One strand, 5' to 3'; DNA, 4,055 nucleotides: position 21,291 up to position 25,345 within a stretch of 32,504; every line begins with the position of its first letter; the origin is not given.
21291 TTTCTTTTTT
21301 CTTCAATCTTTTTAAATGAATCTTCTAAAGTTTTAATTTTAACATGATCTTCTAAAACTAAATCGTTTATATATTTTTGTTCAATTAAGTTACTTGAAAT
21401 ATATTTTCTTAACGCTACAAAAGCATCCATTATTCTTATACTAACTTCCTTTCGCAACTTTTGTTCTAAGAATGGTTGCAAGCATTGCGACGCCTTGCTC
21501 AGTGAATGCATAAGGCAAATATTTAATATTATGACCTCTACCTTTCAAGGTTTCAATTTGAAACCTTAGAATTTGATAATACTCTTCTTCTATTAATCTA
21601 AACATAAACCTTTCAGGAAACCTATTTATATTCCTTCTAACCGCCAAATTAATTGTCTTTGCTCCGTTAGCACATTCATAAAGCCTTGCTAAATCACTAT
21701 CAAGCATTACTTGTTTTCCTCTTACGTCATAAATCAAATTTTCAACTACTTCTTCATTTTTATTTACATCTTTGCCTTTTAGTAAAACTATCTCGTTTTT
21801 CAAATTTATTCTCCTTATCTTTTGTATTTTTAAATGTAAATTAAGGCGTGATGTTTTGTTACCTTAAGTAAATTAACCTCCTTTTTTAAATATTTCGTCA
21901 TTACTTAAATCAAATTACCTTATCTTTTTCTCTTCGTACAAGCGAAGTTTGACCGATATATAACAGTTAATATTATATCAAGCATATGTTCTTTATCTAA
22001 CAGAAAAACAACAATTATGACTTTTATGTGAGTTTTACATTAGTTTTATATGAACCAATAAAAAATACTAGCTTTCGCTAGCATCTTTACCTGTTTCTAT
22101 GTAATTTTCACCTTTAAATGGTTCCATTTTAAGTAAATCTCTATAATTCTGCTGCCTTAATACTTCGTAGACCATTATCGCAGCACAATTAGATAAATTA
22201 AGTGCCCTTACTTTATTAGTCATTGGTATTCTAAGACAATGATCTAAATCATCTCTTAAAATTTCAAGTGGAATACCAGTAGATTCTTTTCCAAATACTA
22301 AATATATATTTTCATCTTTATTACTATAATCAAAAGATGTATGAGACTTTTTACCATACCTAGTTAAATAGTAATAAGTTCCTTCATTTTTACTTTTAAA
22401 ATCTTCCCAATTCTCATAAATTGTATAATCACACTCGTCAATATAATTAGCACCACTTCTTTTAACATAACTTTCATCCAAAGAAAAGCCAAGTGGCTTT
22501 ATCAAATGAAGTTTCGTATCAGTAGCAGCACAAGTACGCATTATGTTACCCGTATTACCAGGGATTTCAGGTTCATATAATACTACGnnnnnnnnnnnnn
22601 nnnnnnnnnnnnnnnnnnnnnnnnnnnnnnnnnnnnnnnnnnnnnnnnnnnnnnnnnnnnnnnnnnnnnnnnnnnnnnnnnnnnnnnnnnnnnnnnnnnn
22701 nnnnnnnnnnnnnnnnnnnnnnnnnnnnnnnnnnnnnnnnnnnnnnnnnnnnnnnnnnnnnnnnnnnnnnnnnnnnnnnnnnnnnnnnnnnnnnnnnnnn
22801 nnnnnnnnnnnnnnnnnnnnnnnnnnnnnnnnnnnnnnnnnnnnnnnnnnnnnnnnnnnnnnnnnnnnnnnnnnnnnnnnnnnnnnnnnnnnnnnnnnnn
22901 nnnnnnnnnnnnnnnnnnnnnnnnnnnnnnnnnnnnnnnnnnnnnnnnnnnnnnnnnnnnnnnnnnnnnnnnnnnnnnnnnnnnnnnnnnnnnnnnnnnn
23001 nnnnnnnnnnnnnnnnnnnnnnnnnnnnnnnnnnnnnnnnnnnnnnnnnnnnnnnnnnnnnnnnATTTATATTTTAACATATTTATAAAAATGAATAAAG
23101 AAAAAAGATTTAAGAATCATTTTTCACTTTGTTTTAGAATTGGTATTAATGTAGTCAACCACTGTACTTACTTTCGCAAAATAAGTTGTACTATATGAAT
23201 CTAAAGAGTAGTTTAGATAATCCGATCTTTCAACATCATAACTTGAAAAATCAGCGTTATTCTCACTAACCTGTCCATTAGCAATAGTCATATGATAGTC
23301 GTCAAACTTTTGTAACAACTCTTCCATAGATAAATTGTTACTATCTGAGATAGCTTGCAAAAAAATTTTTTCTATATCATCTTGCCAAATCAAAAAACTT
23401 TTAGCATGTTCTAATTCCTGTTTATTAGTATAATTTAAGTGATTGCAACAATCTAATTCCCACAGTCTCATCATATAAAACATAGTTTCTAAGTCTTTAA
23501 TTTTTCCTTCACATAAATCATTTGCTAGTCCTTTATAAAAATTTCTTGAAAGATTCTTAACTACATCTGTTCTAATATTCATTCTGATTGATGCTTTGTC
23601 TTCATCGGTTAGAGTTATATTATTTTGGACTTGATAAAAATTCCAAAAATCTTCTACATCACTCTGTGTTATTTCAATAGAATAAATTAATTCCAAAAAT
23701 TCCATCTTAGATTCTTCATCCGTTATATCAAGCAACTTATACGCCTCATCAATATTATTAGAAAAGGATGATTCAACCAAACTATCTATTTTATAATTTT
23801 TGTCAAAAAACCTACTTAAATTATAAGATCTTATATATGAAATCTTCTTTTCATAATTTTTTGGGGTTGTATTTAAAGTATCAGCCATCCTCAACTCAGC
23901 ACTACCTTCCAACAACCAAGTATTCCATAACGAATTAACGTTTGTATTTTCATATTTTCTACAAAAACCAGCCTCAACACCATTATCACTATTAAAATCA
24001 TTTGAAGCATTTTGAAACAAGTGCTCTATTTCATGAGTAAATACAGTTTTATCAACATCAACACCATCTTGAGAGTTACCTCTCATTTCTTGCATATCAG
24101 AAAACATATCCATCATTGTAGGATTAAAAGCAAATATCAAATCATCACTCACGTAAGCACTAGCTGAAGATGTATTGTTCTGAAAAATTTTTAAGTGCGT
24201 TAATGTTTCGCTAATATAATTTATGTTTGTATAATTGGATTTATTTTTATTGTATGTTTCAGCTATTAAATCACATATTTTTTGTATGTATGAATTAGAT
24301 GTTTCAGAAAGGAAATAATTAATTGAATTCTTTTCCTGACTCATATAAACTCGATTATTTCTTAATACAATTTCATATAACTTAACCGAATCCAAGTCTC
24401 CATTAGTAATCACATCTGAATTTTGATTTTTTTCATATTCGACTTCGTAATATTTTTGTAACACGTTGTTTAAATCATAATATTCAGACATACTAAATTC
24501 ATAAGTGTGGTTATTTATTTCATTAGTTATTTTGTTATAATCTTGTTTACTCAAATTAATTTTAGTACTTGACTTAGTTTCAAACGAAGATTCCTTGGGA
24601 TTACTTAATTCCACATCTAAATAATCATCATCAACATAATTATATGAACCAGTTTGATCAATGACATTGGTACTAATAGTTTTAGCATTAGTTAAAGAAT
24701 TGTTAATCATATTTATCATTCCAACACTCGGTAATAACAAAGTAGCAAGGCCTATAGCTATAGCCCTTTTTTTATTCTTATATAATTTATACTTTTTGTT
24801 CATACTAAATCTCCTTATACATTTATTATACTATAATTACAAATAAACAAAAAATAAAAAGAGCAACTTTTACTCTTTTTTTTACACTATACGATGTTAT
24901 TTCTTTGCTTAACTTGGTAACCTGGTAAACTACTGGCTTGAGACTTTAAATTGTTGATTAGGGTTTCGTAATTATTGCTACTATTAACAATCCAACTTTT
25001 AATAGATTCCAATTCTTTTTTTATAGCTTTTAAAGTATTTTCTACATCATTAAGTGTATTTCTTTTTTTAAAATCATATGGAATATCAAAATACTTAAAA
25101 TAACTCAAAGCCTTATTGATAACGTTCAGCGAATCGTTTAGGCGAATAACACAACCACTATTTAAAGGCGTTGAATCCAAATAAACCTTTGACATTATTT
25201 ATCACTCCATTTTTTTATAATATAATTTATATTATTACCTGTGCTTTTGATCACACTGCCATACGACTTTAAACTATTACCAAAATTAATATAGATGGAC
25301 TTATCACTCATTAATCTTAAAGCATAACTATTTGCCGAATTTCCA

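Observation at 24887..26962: Six-gene operon of small helical T7SS-type proteins with no recognisable toxin, LXG or immunity partner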

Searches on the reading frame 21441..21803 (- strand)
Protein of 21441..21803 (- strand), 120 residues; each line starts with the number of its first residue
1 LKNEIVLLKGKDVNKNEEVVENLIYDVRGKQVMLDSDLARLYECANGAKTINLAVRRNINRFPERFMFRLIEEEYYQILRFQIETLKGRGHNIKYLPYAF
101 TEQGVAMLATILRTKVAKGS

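Call 7: search_protein_families(library=pfam, max_evalue=0.01, proteins=[window:21441-21803:-])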
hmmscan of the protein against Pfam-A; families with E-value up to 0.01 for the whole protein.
window:21441-21803:- (120 aa): 1 family
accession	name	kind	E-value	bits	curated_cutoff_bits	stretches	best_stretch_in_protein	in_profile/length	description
PF10543.14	ORF6N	-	2.2e-27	95.6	27.8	1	23-111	2-86/86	ORF6N domain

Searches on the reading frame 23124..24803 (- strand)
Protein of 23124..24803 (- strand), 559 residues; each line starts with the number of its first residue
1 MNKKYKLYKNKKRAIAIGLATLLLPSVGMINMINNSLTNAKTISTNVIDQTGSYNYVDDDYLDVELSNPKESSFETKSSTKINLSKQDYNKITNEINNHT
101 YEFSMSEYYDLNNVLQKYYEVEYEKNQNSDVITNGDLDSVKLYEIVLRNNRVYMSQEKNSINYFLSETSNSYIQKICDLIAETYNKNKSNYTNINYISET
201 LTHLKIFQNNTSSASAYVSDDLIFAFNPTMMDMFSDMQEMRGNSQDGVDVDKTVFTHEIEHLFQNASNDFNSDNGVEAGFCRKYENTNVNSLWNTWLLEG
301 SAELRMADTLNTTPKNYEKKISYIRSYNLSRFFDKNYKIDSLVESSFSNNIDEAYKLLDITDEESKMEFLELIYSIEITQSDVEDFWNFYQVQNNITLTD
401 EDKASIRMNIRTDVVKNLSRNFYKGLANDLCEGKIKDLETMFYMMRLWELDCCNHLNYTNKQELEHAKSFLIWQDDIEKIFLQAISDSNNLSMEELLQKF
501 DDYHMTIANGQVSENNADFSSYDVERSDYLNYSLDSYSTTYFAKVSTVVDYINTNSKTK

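Call 5: search_protein_families(library=pfam, max_evalue=1, proteins=[window:23124-24803:-])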
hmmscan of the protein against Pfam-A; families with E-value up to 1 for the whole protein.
window:23124-24803:- (559 aa): 2 families
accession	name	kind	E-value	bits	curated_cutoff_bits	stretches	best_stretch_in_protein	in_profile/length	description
PF21220.3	RecQ-1-like_HTH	-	0.06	13.9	27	1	479-500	14-35/51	RecQ-1-like, helix-turn-helix domain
PF12698.13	ABC2_membrane_3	-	0.63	9.5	31.6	1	23-230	12-174/347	ABC-2 family transporter protein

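Call 6: search_protein_families(library=ncbifam, max_evalue=1, proteins=[window:23124-24803:-])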
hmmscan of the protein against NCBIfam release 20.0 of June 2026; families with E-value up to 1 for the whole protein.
window:23124-24803:- (559 aa): 0 families

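Call 47: find_homologous_proteins(query=window:23124-24803:-, max_evalue=0.001)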
Query window:23124-24803:- (559 aa): 68 proteins with E <= 0.001 among 8000 candidates.
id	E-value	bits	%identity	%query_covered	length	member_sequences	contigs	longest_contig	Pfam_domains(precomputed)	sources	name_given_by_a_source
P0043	1.1e-230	785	66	100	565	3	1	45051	-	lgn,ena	-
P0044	4.8e-213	727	62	98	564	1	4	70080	-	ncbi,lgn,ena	-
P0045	7.2e-213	726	62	98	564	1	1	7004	-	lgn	-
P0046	9.0e-213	726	62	98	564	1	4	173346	-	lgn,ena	-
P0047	5.7e-212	723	61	98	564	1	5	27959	-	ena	-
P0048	8.3e-212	723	61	98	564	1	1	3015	-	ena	-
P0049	1.8e-207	708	60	99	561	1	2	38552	-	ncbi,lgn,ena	-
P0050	2.1e-207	708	60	99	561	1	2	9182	-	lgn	-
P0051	2.8e-207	708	60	99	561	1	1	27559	-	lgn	-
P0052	2.6e-202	691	58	100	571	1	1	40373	-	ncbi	-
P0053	1.9e-201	689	64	90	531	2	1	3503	-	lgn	-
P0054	7.6e-198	677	58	100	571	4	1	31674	-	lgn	-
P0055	1.0e-197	676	58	100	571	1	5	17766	-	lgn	-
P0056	1.3e-197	676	58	100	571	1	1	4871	-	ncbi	-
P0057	6.0e-196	670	56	100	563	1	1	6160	-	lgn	-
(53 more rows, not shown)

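Call 61: predict_structure(alignment_id=A8)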
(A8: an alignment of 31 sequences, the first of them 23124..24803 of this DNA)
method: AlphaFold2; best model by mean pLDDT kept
length: 559 residues; sequences in the alignment: 31
mean_pLDDT: 87.0   pTM: 0.85
mean pLDDT of the five models: 87.0, 86.6, 85.7, 85.4, 85.4
residues with pLDDT >= 90: 423; 70-90: 73; 50-70: 4; < 50: 59
segments of 3 or more residues with pLDDT < 50: 1-57
pLDDT, mean of each block of 10 residues (from residue 1): 28 27 29 24 24 48 91 86 97 95 96 94 91 97 98 84 87 97 94 94 96 93 94 89 77 96 96 93 94 98 96 90 97 94 96 97 97 98 96 97 97 98 98 97 98 96 96 98 97 96 89 90 94 91 96 73
secondary structure, 60 per line:
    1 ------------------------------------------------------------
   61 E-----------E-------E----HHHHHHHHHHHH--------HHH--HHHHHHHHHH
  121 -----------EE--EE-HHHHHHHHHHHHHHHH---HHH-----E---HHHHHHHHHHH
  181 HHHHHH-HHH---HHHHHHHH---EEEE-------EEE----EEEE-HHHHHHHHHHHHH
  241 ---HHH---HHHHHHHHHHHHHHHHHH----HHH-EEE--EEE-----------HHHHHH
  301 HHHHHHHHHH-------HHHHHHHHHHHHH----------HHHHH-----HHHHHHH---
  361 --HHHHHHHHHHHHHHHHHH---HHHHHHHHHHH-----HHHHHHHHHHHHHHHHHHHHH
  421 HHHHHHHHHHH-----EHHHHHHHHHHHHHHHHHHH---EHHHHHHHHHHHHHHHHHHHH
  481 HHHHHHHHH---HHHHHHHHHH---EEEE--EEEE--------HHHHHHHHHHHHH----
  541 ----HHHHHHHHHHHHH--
elements in order: H86-97 H111-120 H139-154 H170-186 H194-201 E205-208 E216-218 E223-226 H228-240 H250-267 E276-278 E281-283 H295-310 H318-330 H341-345 H351-357 H363-380 H384-394 H400-431 H438-456 H461-489 H493-502 E506-509 E512-515 H524-536 H545-557

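Call 65: fold_search(model_id=the predicted structure, library=pdb)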
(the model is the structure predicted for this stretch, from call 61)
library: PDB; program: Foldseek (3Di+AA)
matches with E <= 10: 225; with E <= 0.001: 0
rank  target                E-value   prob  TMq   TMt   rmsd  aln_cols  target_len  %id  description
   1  8ijt_B                3.6e-01  0.08  0.10  0.14  22.8       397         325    8  crystal structure of Hyp N135A mutant from Hypoxylon sp. E7406B (released 2024-02-28)
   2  9rs2_B                5.1e-01  0.11  0.14  0.20  18.8       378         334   10  Sesterterpene Synthase from Kitasatospora viridis in complex with the surrogate GFSPP (released 2025-09-24)
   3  9hqb_C                6.2e-01  0.10  0.11  0.16  17.4       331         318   10  1-Epi-Cubenol Synthase from Nonomuraea coxensis (NcECS) in complex with 2,3-DHFPP (released 2025-12-24)
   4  9hqm_B                7.1e-01  0.08  0.11  0.17  18.4       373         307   10  T-Muurolol Synthase from Roseiflexus castenholzii (TmS) in complex with FSPP (released 2025-12-24)
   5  6gyp_B                8.1e-01  0.06  0.12  0.13  23.8       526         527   11  Cryo-EM structure of the CBF3-core-Ndc10-DBD complex of the budding yeast kinetochore (released 2018-12-05)
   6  6ivo_B                9.7e-01  0.06  0.09  0.16  27.3       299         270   13  Crystal structure of a membrane protein P208A (released 2019-11-06)
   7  8ijt_D                1.0e+00  0.05  0.10  0.15  22.2       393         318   10  crystal structure of Hyp N135A mutant from Hypoxylon sp. E7406B (released 2024-02-28)
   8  6iv0_B                1.0e+00  0.04  0.09  0.15  29.8       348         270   13  Crystal structure of a bacterial Bestrophin homolog from Klebsiella pneumoniae with a mutation I180A (released 2019-11-13)
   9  4ael_B                1.1e+00  0.06  0.12  0.17  18.9       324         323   11  PDE10A in complex with the inhibitor AZ5 (released 2012-01-25)
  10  5c1w_A                1.1e+00  0.04  0.10  0.14  20.9       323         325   10  PDE10 complexed with 4,6-dichloro-2-cyclopropyl-5-methyl-pyrimidine (released 2015-09-30)
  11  2xpz                  1.2e+00  0.08  0.16  0.14  22.2       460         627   11  Structure of native yeast LTA4 hydrolase (released 2010-12-29)
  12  21ii_A                1.2e+00  0.08  0.14  0.18  16.0       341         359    9  Crystal structure of terpeniod cyclase SpSODS in complex with GPP and Mg2+ (released 2026-03-18)
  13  8e73_5M               1.2e+00  0.04  0.12  0.11  20.6       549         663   11  Vigna radiata supercomplex I+III2 (full bridge) (released 2023-01-11)
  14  9mlg_A                1.2e+00  0.04  0.09  0.03  50.0       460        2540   11  Xenorhabdus nematophilus XptA2 State 2, 1181insYWK1183, D1182T mutant (released 2025-01-15)
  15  3m01                  1.3e+00  0.04  0.13  0.14  26.8       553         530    9  The Crystal Structure of 5-epi-aristolochene synthase complexed with (2-trans,6-trans)-2-fluorofarnesyl diphosphate (released 2010-07-07)
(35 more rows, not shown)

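Call 84: search_protein_families(library=pfam, alignment_id=A8, max_evalue=0.1)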
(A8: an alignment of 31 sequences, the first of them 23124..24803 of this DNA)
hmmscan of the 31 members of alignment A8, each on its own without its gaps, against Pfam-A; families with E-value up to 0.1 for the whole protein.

A. member 1, window:23124-24803:- (559 aa): 1 family
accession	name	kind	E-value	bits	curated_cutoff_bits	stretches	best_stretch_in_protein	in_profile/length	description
PF21220.3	RecQ-1-like_HTH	-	0.06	13.9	27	0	479-500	14-35/51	RecQ-1-like, helix-turn-helix domain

B. families by the number of members that match (of 31 scanned): 17 families
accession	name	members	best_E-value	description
PF19258.4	KxYKxGKxW_sig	3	0.004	KxYKxGKxW signal peptide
PF10263.15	SprT-like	3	0.0062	SprT-like family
PF08857.17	ParBc_2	2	0.014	Putative ParB-like nuclease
PF25330.1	C2_nem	1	0.0019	Nematode specific C2 domain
PF18593.6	CdiI_2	1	0.0086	CdiI immunity protein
PF13800.11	Sigma_reg_N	1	0.009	Sigma factor regulator N-terminal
PF14891.12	Peptidase_M91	1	0.011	Effector protein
PF13273.12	DUF4064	1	0.027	Protein of unknown function (DUF4064)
PF04450.18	BSP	1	0.028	Peptidase of plants and bacteria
PF05321.16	HHA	1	0.045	Haemolysin expression modulating protein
PF18466.6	GluRS_N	1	0.048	Glutamate--tRNA ligase N-terminal domain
PF01863.23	YgjP-like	1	0.049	YgjP-like, metallopeptidase domain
PF15830.10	DUF4712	1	0.051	Domain of unknown function (DUF4712)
PF21220.3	RecQ-1-like_HTH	1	0.06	RecQ-1-like, helix-turn-helix domain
PF06304.16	DUF1048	1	0.062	Protein of unknown function (DUF1048)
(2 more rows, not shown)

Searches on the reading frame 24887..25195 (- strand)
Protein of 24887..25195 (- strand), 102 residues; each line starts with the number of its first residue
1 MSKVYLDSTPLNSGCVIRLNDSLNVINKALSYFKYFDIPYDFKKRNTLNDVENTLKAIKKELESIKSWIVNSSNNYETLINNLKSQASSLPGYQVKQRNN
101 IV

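Call 5: search_protein_families(library=pfam, max_evalue=1, proteins=[window:24887-25195:-])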
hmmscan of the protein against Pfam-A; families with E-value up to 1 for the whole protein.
window:24887-25195:- (102 aa): 3 families
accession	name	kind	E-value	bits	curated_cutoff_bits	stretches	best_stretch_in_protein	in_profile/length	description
PF21714.3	KaiA_N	-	0.04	14.5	27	1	46-91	28-73/125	Circadian clock protein KaiA, N-terminal domain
PF24915.1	Spectrin_SESTD1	-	0.1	13.4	27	1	45-97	30-82/110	SESTD1-like, spectrin repeat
PF06103.16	DUF948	-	0.17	12.5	37.2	1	43-88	23-68/89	Bacterial protein of unknown function (DUF948)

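Call 6: search_protein_families(library=ncbifam, max_evalue=1, proteins=[window:24887-25195:-])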
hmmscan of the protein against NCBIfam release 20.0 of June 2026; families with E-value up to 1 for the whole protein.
window:24887-25195:- (102 aa): 1 family
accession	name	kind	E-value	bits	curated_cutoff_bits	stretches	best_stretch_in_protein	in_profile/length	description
NF047388.1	SA1320_fam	subfamily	0.0013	17.3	230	1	42-85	531-574/644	SA1320 family protein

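Call 44: search_solved_structures(query=A7, max_evalue=10)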
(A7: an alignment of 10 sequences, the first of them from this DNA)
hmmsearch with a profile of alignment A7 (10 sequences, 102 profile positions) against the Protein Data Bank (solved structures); distinct sequences matched with E-value up to 10: 36.
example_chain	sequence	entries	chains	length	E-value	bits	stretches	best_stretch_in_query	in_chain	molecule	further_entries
4zry_B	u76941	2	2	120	0.0044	20.3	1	7-82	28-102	Keratin, type II cytoskeletal 1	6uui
3n27_A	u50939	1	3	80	0.011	19.1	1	14-78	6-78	Fusion glycoprotein F0, linker, Fusion glycoprotein F0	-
8v62_A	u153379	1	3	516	0.097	16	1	50-88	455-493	Fusion glycoprotein F0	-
6nyx_G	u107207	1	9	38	0.1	16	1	52-79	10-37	Fusion glycoprotein F0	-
8v5k_A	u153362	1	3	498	0.1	16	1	50-88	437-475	Fusion glycoprotein F0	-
9f49_AAA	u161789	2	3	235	0.13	15.6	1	2-49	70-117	GP-PDE domain-containing protein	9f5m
28op_U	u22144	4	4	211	0.15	15.4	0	31-65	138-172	Centromere protein U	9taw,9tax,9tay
6prl_B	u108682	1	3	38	0.2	15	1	51-78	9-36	Fusion glycoprotein F0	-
6vas_B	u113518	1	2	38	0.22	14.9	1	52-78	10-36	Fusion glycoprotein F0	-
6nro_D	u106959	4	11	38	0.23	14.8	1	52-78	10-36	Human parainfluenza virus type 3 fusion glycoprotein C-terminal heptad repeat domain | Fusion glycoprotein F0 | synthetic peptide derived from Fusion glycoprote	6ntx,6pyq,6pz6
6jfv_B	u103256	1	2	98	0.27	14.6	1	13-82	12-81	Keratin, type II cytoskeletal 5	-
6tb3_BW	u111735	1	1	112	0.32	14.3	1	15-71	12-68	General negative regulator of transcription subunit 5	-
6v3v_B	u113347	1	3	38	0.34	14.3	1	54-78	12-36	Fusion glycoprotein F1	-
6o40_B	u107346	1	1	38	0.34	14.3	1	55-78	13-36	Fusion glycoprotein F0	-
6oj7_C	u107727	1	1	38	0.34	14.3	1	54-78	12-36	Fusion glycoprotein F0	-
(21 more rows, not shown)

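Call 76: search_protein_families(library=pfam, alignment_id=A7, max_evalue=1)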
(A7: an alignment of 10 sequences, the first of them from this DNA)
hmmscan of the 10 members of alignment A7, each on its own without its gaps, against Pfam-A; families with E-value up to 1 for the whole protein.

A. member 1, seq(102 aa): 3 families
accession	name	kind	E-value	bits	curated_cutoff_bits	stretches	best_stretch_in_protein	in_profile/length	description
PF21714.3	KaiA_N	-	0.04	14.5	27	1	46-91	28-73/125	Circadian clock protein KaiA, N-terminal domain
PF24915.1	Spectrin_SESTD1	-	0.1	13.4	27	1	45-97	30-82/110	SESTD1-like, spectrin repeat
PF06103.16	DUF948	-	0.17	12.5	37.2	1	43-88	23-68/89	Bacterial protein of unknown function (DUF948)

B. families by the number of members that match (of 10 scanned): 29 families (the first 25 are shown)
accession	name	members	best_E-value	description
PF05008.21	V-SNARE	4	0.049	Vesicle transport v-SNARE protein N-terminus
PF21714.3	KaiA_N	2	0.008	Circadian clock protein KaiA, N-terminal domain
PF06103.16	DUF948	2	0.054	Bacterial protein of unknown function (DUF948)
PF03915.18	AIP3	1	0.0058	Actin interacting protein 3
PF23391.1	DUF7100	1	0.009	Domain of unknown function (DUF7100)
PF07426.16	Dynactin_p22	1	0.0099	Dynactin subunit p22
PF18572.7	T6PP_N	1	0.014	Trehalose-6-phosphate phosphatase N-terminal helical bundle domain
PF03709.21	OKR_DC_1_N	1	0.015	Orn/Lys/Arg decarboxylase, N-terminal domain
PF09177.16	STX6_10_61_N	1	0.025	Syntaxin 6/10/61, N-terminal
PF04011.17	LemA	1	0.029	LemA family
PF12699.13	phiKZ_IP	1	0.029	phiKZ-like phage internal head proteins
PF15145.11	DUF4577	1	0.032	Domain of unknown function (DUF4577)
PF02680.19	DUF211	1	0.044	Uncharacterized ArCR, COG1888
PF19537.4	DUF6061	1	0.05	Family of unknown function (DUF6061)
PF04740.18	LXG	1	0.053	LXG domain of WXG superfamily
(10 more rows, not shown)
